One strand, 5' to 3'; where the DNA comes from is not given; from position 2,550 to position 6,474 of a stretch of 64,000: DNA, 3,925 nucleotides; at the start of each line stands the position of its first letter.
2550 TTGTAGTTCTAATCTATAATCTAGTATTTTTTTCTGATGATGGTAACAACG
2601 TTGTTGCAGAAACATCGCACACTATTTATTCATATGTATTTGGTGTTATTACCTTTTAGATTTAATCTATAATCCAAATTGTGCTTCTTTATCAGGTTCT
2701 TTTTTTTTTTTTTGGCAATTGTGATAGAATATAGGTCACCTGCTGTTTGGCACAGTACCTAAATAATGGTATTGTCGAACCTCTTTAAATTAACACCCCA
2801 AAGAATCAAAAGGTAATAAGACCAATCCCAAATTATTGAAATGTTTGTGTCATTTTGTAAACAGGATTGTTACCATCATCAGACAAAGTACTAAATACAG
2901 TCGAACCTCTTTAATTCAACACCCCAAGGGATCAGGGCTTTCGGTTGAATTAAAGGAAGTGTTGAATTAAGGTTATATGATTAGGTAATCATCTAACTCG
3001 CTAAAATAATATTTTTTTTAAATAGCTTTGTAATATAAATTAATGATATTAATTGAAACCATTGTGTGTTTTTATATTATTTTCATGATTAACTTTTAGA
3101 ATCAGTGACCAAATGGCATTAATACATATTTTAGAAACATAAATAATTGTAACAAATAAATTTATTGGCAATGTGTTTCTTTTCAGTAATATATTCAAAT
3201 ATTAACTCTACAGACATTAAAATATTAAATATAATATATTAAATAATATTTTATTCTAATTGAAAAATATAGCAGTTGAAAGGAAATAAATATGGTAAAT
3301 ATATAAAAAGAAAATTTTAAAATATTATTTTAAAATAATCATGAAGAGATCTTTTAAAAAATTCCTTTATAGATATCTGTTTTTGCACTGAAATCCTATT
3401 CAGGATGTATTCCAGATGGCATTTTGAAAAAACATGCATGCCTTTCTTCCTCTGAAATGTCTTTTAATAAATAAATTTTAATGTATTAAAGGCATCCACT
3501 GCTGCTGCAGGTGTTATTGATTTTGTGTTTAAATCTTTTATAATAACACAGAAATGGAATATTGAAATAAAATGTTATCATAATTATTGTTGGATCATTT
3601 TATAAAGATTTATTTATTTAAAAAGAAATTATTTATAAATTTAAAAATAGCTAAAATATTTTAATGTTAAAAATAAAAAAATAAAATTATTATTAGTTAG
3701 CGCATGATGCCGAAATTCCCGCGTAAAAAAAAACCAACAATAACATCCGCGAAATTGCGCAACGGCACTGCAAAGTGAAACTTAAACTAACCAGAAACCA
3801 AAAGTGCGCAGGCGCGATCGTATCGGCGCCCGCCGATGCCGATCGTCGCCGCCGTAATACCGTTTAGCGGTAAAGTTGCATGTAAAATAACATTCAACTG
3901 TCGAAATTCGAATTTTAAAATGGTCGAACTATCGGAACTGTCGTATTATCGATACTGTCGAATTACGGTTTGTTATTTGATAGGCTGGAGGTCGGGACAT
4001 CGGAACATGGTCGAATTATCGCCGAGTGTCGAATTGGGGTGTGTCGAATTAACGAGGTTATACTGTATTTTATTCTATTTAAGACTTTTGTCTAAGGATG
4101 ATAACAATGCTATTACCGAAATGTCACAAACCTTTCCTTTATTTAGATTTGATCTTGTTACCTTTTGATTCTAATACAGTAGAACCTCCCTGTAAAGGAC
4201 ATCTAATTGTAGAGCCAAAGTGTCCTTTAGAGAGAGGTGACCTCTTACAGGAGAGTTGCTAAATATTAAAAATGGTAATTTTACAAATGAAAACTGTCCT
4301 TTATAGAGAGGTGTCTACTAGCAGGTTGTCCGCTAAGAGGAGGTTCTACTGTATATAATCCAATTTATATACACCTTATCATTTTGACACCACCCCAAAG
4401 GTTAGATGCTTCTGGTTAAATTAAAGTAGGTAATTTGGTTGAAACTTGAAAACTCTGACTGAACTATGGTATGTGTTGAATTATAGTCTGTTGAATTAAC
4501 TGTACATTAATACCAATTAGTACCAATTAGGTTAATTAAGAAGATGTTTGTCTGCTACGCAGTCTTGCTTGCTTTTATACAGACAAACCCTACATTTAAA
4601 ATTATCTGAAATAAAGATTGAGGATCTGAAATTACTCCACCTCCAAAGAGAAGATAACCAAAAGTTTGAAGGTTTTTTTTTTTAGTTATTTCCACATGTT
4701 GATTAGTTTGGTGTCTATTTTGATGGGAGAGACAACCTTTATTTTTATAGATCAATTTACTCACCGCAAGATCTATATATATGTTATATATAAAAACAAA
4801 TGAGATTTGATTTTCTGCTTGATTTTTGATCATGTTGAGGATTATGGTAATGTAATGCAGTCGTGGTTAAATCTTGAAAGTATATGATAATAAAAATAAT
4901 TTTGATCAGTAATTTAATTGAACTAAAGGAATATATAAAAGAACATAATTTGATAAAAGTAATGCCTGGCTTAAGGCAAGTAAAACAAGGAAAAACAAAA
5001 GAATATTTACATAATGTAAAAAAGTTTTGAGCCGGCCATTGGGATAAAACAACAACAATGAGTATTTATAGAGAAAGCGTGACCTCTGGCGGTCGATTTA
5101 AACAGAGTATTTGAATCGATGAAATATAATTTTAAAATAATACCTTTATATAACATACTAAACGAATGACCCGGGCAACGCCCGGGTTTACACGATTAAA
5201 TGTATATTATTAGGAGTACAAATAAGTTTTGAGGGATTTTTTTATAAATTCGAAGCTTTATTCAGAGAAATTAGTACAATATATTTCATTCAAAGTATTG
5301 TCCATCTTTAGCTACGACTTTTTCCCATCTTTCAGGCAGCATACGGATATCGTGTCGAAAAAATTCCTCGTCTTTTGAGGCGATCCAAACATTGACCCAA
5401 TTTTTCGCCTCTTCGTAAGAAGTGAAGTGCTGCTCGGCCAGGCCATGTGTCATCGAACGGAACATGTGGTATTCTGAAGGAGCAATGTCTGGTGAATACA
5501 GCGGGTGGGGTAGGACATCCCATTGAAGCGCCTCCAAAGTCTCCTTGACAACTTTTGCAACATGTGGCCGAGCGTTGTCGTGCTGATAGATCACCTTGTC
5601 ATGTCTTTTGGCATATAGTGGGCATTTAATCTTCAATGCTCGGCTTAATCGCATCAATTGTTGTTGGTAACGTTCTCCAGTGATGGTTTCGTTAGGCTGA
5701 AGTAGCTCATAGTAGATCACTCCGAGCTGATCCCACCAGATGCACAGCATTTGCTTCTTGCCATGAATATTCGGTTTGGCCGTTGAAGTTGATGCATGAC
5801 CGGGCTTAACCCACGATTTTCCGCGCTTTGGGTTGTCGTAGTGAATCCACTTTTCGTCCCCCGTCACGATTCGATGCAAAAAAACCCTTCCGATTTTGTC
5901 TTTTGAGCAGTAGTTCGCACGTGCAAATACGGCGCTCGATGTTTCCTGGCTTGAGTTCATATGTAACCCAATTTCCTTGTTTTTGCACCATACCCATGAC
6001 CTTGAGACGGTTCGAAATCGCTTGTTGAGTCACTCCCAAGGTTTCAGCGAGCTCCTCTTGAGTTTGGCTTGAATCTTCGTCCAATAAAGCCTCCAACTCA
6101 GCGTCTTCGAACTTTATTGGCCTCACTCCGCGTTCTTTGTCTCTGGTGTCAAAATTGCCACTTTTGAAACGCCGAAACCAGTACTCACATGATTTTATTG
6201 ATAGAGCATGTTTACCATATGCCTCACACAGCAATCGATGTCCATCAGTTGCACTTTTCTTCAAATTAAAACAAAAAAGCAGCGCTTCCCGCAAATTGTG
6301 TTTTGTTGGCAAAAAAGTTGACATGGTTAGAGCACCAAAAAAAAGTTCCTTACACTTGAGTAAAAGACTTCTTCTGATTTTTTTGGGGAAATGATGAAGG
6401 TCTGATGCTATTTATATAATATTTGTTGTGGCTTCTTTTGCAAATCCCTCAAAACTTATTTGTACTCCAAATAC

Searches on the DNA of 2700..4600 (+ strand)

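Call 11: search_rna_families(source=window, start=2700, end=4600, threshold=evalue, max_evalue=10)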
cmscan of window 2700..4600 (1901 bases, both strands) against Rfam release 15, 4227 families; matches with E-value up to 10: 1.
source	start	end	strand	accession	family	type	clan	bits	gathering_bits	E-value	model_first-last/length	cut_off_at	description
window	4163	4363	-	RF04174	MIR4208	Gene; miRNA;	-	19.5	140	7.7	1-191/191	no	MIR4208 microRNA precursor family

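Call 46: search_dna_similar(query=window:3690-4070:+, collection=plasmids, mode=distant, max_rows=5)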
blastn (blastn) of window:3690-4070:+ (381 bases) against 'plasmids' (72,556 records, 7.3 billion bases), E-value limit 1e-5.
No match.

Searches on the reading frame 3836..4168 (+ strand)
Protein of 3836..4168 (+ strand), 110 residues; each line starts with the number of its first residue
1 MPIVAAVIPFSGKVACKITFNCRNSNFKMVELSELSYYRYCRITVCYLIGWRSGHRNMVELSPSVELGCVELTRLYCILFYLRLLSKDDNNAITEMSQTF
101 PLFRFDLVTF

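Call 28: search_protein_families(library=pfam, proteins=[window:3836-4168:+], max_evalue=0.01)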
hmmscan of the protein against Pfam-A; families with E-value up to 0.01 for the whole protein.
window:3836-4168:+ (110 aa): 0 families

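Call 32: find_encoding_contigs(protein=window:3836-4168:+, flank=10000, max_places=10)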
Protein window:3836-4168:+ (110 aa): no gene with exactly this product is on record in the collection.

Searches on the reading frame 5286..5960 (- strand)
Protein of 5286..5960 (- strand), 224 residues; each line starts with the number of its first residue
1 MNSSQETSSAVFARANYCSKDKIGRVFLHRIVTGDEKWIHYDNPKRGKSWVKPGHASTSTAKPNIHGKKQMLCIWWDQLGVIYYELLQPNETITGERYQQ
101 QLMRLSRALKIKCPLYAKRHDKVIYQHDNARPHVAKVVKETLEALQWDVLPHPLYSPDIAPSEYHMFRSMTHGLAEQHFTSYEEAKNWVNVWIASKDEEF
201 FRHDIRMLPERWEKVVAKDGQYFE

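Call 28: search_protein_families(library=pfam, proteins=[window:5286-5960:-], max_evalue=0.01)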
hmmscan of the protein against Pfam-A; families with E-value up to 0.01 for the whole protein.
window:5286-5960:- (224 aa): 2 families
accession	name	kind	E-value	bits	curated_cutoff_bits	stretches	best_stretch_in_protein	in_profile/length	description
PF01359.24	Transposase_1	-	5.4e-26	90.7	24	1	40-114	1-75/80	Transposase (partial DDE domain)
PF13358.12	DDE_3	-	0.00014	22.2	28.6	1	31-183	2-143/146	DDE superfamily endonuclease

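Call 33: find_encoding_contigs(protein=window:5286-5960:-, flank=10000, max_places=10)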
Protein window:5286-5960:- (224 aa): no gene with exactly this product is on record in the collection.

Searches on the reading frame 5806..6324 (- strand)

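Call 28: search_protein_families(library=pfam, proteins=[window:5806-6324:-], max_evalue=0.01)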
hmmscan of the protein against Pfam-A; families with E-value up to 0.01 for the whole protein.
window:5806-6324:- (172 aa): 8 families
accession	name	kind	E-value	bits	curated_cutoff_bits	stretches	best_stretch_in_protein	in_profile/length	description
PF17906.7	HTH_48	-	2.6e-20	72.7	24.1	1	8-57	1-50/50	HTH domain in Mos1 transposase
PF13412.12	HTH_24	-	0.00029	20.8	21.9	1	80-109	11-40/48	Winged helix-turn-helix DNA-binding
PF13404.12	HTH_AsnC-type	-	0.00031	20.9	27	1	79-108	10-39/42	AsnC-type helix-turn-helix domain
PF12802.13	MarR_2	-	0.00051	20.6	27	1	77-110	11-44/61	MarR family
PF17762.8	HTH_ParB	-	0.00063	20.3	22.6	1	78-120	12-54/102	ParB HTH domain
PF01381.28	HTH_3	-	0.0017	18.8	23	1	88-105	11-28/55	Helix-turn-helix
PF08279.18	HTH_11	-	0.0044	17.3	25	1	77-108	6-37/55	HTH domain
PF04545.22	Sigma70_r4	-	0.0076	16.2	24.1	0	87-108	21-42/50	Sigma-70, region 4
